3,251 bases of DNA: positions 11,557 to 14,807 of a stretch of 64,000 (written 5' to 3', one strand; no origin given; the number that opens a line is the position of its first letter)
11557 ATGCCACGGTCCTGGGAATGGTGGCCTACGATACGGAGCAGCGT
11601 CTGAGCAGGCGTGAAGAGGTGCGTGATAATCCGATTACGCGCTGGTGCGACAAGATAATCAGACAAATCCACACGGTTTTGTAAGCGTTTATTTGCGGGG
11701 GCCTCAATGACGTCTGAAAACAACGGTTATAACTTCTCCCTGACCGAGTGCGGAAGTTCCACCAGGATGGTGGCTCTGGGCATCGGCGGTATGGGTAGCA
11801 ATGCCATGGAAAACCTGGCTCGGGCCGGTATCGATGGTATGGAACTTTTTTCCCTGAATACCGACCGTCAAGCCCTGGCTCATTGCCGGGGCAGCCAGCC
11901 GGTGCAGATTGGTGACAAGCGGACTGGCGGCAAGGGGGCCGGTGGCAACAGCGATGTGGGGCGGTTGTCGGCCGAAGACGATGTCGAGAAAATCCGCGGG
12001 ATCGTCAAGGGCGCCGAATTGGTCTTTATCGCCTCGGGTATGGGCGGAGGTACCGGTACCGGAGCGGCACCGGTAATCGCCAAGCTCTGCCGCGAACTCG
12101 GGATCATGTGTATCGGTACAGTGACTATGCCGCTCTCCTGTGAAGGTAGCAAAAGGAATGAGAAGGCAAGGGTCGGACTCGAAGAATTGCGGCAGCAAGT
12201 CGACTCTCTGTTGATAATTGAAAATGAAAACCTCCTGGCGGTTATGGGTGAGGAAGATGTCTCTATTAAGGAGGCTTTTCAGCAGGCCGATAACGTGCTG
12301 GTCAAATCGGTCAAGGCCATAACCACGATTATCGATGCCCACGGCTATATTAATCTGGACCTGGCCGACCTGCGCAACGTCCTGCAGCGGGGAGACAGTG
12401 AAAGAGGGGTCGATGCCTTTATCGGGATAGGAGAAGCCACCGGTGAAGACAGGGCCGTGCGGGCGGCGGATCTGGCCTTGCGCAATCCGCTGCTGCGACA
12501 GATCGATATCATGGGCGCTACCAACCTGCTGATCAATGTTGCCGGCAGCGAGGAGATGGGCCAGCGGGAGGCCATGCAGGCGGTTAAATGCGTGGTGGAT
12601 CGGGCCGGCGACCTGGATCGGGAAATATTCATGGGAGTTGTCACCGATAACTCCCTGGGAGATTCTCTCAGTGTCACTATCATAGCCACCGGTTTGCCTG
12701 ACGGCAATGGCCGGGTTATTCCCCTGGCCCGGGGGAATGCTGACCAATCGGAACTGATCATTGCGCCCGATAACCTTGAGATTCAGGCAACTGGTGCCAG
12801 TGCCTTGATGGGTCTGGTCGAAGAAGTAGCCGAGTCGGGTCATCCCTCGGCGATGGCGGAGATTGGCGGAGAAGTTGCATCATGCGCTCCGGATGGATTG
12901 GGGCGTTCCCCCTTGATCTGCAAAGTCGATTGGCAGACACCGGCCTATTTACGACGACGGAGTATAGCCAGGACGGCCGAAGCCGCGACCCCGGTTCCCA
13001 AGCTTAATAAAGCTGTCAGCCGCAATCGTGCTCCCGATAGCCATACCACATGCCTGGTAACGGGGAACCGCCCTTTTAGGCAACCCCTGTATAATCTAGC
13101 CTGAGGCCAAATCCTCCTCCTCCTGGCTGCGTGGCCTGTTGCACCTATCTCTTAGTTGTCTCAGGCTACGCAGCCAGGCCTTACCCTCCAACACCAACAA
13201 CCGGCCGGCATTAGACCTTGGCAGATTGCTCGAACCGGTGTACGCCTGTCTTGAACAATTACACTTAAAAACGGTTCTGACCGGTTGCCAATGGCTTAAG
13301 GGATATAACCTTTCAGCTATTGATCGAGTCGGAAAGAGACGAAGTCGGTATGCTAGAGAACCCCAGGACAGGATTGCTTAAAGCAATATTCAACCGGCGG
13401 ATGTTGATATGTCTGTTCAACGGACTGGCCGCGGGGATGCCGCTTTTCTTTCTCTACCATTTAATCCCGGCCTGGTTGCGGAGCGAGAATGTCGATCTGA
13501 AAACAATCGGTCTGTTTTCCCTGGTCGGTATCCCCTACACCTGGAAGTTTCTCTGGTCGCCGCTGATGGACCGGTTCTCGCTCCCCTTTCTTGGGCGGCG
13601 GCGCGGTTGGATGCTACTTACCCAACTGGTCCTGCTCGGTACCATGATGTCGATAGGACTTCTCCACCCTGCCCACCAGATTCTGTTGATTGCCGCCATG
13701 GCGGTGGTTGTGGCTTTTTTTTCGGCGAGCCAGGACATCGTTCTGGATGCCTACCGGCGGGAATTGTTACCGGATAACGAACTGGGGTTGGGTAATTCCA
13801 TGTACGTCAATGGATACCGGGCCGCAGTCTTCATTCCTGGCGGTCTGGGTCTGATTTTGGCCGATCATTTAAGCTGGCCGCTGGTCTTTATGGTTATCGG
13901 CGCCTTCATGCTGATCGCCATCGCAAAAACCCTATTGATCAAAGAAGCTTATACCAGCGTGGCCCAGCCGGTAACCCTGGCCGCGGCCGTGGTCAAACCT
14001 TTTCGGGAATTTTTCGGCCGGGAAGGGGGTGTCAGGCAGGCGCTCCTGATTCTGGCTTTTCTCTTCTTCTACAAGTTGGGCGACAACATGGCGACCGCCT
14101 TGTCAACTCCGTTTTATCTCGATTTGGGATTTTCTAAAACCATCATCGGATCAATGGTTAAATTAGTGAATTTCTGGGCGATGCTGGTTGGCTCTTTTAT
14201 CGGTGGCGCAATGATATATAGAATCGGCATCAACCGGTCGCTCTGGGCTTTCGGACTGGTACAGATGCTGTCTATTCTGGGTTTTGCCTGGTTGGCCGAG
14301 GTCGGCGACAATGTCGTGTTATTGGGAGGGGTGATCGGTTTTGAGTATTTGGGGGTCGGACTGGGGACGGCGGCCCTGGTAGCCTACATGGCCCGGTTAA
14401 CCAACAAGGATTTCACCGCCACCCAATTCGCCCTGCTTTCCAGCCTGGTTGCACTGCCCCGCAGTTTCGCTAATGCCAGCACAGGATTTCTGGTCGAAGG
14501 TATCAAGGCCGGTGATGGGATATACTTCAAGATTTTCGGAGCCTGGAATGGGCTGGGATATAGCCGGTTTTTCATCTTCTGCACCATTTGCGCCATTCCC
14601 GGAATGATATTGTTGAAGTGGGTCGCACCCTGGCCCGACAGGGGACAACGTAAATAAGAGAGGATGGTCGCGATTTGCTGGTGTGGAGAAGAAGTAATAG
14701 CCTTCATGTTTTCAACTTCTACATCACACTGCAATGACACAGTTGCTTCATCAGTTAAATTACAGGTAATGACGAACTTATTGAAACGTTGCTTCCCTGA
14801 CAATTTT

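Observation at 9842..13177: Stand-alone mraZ-ftsA-ftsZ-like operon with no other dcw genes: candidate paralogous cytoskeletal/division module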

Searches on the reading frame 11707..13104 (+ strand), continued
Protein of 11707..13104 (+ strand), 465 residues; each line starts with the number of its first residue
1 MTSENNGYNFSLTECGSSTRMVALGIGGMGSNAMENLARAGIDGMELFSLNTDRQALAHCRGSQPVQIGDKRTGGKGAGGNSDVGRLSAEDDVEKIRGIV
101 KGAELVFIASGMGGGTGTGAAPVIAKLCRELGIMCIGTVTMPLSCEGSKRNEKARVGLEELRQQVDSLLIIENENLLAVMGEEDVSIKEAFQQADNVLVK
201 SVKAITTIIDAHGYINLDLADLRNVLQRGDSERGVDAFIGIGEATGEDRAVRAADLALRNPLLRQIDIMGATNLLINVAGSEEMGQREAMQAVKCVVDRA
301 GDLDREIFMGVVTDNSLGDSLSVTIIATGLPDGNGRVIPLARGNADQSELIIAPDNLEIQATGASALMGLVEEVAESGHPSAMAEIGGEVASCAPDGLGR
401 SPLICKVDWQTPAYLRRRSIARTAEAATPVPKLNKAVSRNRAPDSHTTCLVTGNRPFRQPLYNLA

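Call 83: find_encoding_contigs(protein=P0044, flank=10000, max_places=2)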
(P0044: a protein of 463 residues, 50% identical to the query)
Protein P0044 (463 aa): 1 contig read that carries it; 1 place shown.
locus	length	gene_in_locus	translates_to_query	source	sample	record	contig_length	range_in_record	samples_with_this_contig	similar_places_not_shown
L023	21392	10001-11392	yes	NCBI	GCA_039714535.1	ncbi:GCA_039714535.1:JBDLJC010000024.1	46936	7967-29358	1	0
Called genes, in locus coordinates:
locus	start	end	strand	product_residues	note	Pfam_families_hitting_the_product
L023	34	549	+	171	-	-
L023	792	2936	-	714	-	PF02810:SEC-C, PF13432:TPR_16, PF00515:TPR_1, PF00515:TPR_1, PF07719:TPR_2, PF13424:TPR_12, PF13414:TPR_11, PF23914:TPR_CcmH_CycH, +42 more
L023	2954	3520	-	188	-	PF04955:HupE_UreJ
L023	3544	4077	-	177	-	PF00156:Pribosyltran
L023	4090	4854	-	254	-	PF01048:PNP_UDP_1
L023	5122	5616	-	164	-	PF02915:Rubrerythrin, PF21349:RUBY_RBDX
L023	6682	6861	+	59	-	-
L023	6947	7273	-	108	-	-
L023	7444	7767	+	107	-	-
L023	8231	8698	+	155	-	PF02381:MraZ (faint)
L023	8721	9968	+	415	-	PF02491:SHS2_FTSA, PF11104:PilM_2 (weak), PF06723:MreB_Mbl, PF06277:EutA (weak), PF14450:FtsA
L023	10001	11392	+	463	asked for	PF00091:Tubulin, PF12327:FtsZ_C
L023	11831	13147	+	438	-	PF07690:MFS_1, PF13000:Acatn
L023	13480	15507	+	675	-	PF26549:Tricorn_N (faint), PF07676:PD40, PF00691:OmpA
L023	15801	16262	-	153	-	PF00588:SpoU_methylase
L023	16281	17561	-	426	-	PF01551:Peptidase_M23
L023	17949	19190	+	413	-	PF00696:AA_kinase, PF01842:ACT, PF22468:ACT_9, PF13840:ACT_7, PF01842:ACT (weak), PF22468:ACT_9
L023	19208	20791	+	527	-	PF00682:HMGL-like, PF22617:HCS_D2, PF08502:LeuA_dimer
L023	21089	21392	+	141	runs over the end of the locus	PF14520:HHH_5 (faint), PF00633:HHH (faint), PF12836:HHH_3, PF03934:T2SSK (weak)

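Call 85: search_dna_similar(query=window:11707-13104:+, collection=plasmids, mode=protein, max_rows=12)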
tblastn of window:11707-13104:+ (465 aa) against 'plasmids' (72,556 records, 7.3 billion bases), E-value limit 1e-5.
Records with a match: 118; places in all: 122; records where one place covers at least 80% of the query: 2.
Best place of each record, by identity: <60% 118.
By first word of the organism name: Rhizobium 16; Escherichia 9; Aminobacter 9; Bradyrhizobium 7; Pseudoalteromonas 6; Paracoccus 5; Sinorhizobium 5; Agrobacterium 5; Acinetobacter 4; Proteus 2; and 43 more.
By predicted mobility (MOB-suite, as given by PLSDB): non-mobilizable 97; conjugative 15; mobilizable 6.
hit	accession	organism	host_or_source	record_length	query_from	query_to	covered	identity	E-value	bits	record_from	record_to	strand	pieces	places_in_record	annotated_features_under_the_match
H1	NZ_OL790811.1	Proteus mirabilis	-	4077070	31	434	87%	37.5%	3e-42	167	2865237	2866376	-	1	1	none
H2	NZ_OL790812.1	Proteus mirabilis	-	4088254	31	434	87%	37.5%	3e-42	167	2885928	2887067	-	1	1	none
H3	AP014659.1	Bradyrhizobium diazoefficiens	-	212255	16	356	73%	40.5%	6e-40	160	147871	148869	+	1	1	cell division protein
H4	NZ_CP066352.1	Bradyrhizobium japonicum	Glycine max,DNA isolated from pure ...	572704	16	356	73%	40.5%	6e-40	160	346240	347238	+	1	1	ftsZ: cell division protein FtsZ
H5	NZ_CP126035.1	Bradyrhizobium elkanii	Glycine max,soybean,root nodule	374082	16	356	73%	40.2%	1e-38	157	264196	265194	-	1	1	ftsZ: cell division protein FtsZ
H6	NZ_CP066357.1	Bradyrhizobium elkanii USDA 76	Glycine max,DNA isolated from pure ...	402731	16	356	73%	40.2%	1e-38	157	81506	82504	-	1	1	ftsZ: cell division protein FtsZ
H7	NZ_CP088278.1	Bradyrhizobium barranii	Glycine max cv. AC Glengarry,cell ...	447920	16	356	73%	40.2%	1e-38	157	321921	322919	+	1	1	ftsZ: cell division protein FtsZ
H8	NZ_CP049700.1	Bradyrhizobium barranii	Glycine max cv. AC Glengarry,cell ...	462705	16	356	73%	40.2%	1e-38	157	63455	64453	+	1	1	ftsZ: cell division protein FtsZ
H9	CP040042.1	Acinetobacter baumannii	Homo sapiens,blood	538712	12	330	69%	42.8%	7e-47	181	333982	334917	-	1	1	ftsZ: cell division protein FtsZ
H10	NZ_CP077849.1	Acinetobacter baumannii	Homo sapiens,Rectal swab_P28_BU14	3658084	12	330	69%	42.8%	7e-47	181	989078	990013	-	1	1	none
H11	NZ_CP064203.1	Acinetobacter baumannii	Homo sapiens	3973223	12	330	69%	42.8%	7e-47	181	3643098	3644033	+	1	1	none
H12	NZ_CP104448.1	Acinetobacter baumannii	Homo sapiens,sputum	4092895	12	330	69%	42.8%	7e-47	181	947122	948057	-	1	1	none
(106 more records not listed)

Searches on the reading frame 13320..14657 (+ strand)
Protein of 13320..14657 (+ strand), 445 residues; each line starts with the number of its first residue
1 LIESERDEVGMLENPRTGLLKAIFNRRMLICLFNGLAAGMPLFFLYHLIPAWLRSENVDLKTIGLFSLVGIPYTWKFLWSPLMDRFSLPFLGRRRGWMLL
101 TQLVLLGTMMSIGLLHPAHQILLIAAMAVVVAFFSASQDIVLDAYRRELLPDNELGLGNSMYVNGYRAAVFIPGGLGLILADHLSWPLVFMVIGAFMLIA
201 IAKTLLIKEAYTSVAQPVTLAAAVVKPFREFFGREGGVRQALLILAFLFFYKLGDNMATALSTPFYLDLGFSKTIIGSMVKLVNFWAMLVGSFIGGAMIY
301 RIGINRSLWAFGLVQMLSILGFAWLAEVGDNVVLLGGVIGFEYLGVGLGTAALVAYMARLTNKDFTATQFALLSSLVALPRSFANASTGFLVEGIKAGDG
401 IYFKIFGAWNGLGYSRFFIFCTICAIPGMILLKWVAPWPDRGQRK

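Call 3: search_protein_families(library=pfam, proteins=[window:13320-14657:+], max_evalue=0.01)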
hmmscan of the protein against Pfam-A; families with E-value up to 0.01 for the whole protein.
window:13320-14657:+ (445 aa): 2 families
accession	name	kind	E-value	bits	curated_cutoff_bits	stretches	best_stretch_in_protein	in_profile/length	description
PF07690.21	MFS_1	-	4.7e-23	82.1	33.4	1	77-384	50-346/347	Major Facilitator Superfamily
PF13000.13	Acatn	-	1.7e-12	47.1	23.7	1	29-114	5-90/546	Acetyl-coenzyme A transporter 1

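Call 4: search_protein_families(library=ncbifam, proteins=[window:13320-14657:+], max_evalue=0.01)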
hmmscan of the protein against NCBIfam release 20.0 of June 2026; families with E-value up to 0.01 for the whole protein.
window:13320-14657:+ (445 aa): 5 families
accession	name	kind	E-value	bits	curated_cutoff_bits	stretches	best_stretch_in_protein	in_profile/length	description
TIGR00901.2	2A0125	subfamily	3.2e-142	474.1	350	1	24-434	2-416/417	AmpG family muropeptide MFS transporter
NF008238.0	PRK11010.1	equivalog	2.2e-102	343.5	756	1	21-433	7-400/492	muropeptide MFS transporter AmpG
NF008867.0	PRK11902.1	equivalog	8.4e-101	337.9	656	1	21-434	8-402/419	muropeptide transporter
TIGR02718.1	sider_RhtX_FptX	subfamily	1.1e-34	120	356.15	1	36-379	11-351/390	RhtX/FptX family siderophore transporter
TIGR00880.1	2_A_01_02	superfamily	6.2e-05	23.1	131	1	77-206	12-136/141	multidrug resistance protein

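Call 42: find_homologous_proteins(query=window:13350-14657:+, max_evalue=1e-20)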
Query window:13350-14657:+ (435 aa): 8000 proteins with E <= 1e-20 among 8000 candidates; the best 120 are listed.
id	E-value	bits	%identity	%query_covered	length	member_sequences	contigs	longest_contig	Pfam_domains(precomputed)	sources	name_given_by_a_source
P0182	1.4e-282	955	100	100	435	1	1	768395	PF13000.14,PF07690.22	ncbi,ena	-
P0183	1.2e-254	863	91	100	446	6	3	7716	PF13000.14,PF07690.22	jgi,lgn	-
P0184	1.6e-246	836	87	100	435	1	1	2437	PF13000.14,PF07690.22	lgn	-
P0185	2.4e-243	826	86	100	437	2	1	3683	PF13000.14,PF07690.22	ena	-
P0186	1.3e-239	814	85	100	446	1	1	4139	PF13000.14,PF07690.22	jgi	jgi:PAT family beta-lactamase induction signal transducer AmpG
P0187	4.4e-224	763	79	100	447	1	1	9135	PF13000.14,PF07690.22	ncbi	-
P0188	4.4e-223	759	77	99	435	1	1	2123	PF13000.14,PF07690.22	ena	-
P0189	2.8e-220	750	76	99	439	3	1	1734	PF13000.14,PF07690.22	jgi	jgi:PAT family beta-lactamase induction signal transducer AmpG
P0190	7.5e-218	742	77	99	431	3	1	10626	PF13000.14,PF07690.22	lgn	-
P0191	1.1e-216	738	75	99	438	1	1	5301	PF13000.14,PF07690.22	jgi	-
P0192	2.3e-216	737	74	100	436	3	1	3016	PF13000.14,PF07690.22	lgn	-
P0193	7.2e-216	736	76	98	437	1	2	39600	PF13000.14,PF07690.22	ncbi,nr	ncbi:MAG: AmpG family muropeptide MFS transporter [Proteobacteria bacterium]|nr:AmpG family muropept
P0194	1.0e-215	735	73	99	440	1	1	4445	PF13000.14,PF07690.22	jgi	jgi:PAT family beta-lactamase induction signal transducer AmpG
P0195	1.3e-215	735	77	97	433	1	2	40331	PF13000.14,PF07690.22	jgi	jgi:PAT family beta-lactamase induction signal transducer AmpG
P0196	1.3e-215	735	74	100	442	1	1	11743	PF13000.14,PF07690.22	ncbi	ncbi:MAG: AmpG family muropeptide MFS transporter [Desulfurivibrionaceae bacterium]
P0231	6.9e-199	680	71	100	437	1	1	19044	PF13000.14,PF07690.22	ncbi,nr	ncbi:MAG: AmpG family muropeptide MFS transporter [Deltaproteobacteria bacterium]|nr:AmpG family mur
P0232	8.2e-196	669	69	99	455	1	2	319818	PF13000.14,PF07690.22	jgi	jgi:PAT family beta-lactamase induction signal transducer AmpG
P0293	3.1e-176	605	66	98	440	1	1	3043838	PF13000.14,PF07690.22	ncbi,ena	-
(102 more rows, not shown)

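Call 43: find_encoding_contigs(protein=P0182, flank=10000, max_places=2)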
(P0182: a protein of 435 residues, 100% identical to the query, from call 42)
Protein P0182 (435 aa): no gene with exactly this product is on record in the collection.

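Call 44: find_encoding_contigs(protein=P0293, flank=10000, max_places=2)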
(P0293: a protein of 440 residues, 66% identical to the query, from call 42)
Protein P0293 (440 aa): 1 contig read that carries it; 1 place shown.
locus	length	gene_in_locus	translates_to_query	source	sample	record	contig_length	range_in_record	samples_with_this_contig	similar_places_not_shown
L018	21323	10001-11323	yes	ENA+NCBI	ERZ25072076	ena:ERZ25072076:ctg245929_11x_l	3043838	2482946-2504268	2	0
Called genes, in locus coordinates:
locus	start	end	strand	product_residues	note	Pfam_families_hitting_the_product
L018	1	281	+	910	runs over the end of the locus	PF00456:Transketolase_N (faint)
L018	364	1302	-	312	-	-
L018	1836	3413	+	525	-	PF13742:tRNA_anti_2, PF01336:tRNA_anti-codon, PF02601:Exonuc_VII_L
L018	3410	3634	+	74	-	PF02609:Exonuc_VII_S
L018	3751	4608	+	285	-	PF00348:polyprenyl_synt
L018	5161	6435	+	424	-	-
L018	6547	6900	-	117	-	-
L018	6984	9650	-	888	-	-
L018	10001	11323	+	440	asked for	PF07690:MFS_1, PF13000:Acatn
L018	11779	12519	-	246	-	-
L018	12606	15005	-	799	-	PF03190:Thioredox_DsbH, PF13098:Thioredoxin_2 (weak), PF13899:Thioredoxin_7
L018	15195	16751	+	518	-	PF05140:ResB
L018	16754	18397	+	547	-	PF01578:Cytochrom_C_asm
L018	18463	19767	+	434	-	PF22046:FabMG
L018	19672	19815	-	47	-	-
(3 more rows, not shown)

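Call 45: find_encoding_contigs(protein=P0232, flank=10000, max_places=2)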
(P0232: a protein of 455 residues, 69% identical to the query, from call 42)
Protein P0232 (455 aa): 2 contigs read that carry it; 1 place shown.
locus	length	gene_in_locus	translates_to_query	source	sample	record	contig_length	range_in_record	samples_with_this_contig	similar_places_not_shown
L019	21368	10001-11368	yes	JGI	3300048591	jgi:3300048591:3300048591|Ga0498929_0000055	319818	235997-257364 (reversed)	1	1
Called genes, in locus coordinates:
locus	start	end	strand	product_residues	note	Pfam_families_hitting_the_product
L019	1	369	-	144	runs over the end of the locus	PF02082:Rrf2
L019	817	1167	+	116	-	PF17269:DUF5335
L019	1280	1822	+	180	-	-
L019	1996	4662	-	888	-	PF07696:7TMR-DISMED2, PF07695:7TMR-DISM_7TM, PF01627:Hpt, PF02518:HATPase_c (weak)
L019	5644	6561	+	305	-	PF01936:NYN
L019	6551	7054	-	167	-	PF00186:DHFR_1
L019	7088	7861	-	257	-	PF00303:Thymidylat_synt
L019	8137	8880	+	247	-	PF00849:PseudoU_synth_2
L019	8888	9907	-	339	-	PF00892:EamA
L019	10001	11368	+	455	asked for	PF13000:Acatn, PF07690:MFS_1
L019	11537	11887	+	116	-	PF21173:DksA-like_N, PF01258:zf-dskA_traR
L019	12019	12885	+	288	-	PF00089:Trypsin, PF13365:Trypsin_2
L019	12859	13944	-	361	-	PF00089:Trypsin, PF13365:Trypsin_2, PF17820:PDZ_6 (faint), PF13180:PDZ_2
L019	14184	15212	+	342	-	PF08281:Sigma70_r4_2, PF04545:Sigma70_r4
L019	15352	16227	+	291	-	-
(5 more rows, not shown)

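Call 46: find_encoding_contigs(protein=P0231, flank=10000, max_places=2)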
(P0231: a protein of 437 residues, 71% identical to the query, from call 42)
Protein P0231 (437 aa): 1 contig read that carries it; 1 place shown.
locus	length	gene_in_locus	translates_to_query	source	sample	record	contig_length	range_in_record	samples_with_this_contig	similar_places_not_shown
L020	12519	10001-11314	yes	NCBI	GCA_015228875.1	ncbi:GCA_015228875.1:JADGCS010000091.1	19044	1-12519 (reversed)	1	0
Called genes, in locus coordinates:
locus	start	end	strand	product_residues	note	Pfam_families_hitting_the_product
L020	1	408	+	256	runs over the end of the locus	PF01026:TatD_DNase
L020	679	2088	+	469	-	PF02397:Bac_transf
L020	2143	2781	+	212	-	PF04055:Radical_SAM (weak)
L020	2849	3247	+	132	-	PF00072:Response_reg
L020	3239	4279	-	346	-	PF01209:Ubie_methyltran, PF02353:CMAS, PF13489:Methyltransf_23, PF13847:Methyltransf_31, PF08241:Methyltransf_11, PF08242:Methyltransf_12, PF13649:Methyltransf_25, PF00583:Acetyltransf_1, +5 more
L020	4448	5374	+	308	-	PF13495:Phage_int_SAM_4 (faint), PF02899:Phage_int_SAM_1, PF13102:Phage_int_SAM_5 (weak), PF00589:Phage_integrase, PF22823:MrpR_C_cat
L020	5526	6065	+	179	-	PF00227:Proteasome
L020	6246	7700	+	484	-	PF13401:AAA_22 (faint), PF00004:AAA (weak), PF07728:AAA_5 (faint), PF07724:AAA_2, PF00004:AAA (weak), PF10431:ClpB_D2-small (weak)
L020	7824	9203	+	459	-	PF02321:OEP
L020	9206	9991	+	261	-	PF05494:MlaC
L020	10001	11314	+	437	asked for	PF07690:MFS_1, PF13000:Acatn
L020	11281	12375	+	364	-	PF00814:TsaD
